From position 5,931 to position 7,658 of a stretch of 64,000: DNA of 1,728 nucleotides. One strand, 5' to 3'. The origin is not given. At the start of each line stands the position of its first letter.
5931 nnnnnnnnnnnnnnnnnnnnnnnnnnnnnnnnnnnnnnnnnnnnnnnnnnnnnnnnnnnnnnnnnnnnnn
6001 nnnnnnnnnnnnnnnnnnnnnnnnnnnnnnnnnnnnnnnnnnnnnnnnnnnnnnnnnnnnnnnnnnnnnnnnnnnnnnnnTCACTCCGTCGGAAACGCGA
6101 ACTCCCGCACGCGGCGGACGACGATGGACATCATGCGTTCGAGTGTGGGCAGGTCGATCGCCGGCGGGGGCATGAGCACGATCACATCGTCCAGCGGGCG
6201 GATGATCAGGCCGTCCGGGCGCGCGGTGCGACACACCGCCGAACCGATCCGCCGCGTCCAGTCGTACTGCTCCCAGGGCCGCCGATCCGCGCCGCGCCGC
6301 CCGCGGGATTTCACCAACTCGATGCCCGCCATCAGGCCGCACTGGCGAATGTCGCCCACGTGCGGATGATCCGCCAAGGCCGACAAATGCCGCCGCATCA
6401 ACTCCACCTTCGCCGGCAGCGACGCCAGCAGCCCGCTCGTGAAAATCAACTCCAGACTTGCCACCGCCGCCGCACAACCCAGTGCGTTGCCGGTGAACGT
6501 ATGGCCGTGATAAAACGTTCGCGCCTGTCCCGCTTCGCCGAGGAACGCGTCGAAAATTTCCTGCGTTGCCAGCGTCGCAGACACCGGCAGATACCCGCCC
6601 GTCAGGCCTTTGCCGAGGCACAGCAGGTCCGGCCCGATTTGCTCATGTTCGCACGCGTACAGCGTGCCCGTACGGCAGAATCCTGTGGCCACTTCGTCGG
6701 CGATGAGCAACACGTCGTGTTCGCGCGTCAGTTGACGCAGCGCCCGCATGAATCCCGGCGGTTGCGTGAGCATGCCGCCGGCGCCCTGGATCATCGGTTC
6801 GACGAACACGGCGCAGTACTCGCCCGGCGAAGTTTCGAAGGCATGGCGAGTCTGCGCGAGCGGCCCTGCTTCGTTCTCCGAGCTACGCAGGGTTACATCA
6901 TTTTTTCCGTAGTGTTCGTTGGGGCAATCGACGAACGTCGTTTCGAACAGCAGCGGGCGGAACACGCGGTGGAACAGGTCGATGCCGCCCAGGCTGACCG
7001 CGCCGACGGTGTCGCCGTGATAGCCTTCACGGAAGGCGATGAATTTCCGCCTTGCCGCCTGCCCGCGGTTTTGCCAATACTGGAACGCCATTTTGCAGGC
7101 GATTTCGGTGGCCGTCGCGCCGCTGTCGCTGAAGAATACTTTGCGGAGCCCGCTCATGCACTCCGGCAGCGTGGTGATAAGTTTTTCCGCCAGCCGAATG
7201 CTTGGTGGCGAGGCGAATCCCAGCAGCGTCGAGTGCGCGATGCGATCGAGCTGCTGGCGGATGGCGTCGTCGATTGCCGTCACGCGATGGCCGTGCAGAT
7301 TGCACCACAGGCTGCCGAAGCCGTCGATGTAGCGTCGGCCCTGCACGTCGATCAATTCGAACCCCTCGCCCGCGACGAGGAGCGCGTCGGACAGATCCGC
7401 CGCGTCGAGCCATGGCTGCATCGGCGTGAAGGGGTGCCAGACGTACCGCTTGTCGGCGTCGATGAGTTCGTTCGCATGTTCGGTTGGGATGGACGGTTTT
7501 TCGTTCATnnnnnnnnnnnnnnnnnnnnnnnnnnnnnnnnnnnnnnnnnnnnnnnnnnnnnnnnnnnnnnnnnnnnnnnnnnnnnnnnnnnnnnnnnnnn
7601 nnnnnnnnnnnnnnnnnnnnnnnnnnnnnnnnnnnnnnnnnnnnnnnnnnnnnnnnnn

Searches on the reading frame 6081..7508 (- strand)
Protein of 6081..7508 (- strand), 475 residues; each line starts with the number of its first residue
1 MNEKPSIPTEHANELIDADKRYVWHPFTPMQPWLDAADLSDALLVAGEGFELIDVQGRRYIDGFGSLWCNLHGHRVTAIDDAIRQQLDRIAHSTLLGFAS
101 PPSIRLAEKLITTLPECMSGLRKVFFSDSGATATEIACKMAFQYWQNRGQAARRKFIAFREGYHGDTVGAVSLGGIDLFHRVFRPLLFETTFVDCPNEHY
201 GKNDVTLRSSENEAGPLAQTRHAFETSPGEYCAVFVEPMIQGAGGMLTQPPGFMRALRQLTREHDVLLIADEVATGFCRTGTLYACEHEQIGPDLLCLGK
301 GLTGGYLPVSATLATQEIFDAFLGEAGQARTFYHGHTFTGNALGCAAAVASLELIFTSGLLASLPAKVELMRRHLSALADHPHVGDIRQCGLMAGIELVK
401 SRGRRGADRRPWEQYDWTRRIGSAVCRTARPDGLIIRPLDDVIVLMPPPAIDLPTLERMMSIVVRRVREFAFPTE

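Call 10: search_protein_families(library=pfam, proteins=[window:6081-7508:-], max_evalue=0.01)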
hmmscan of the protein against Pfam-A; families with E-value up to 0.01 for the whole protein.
window:6081-7508:- (475 aa): 1 family
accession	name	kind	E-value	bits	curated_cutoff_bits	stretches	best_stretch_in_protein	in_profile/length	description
PF00202.27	Aminotran_3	-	1.6e-92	310.7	30.5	1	45-463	14-399/403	Aminotransferase class-III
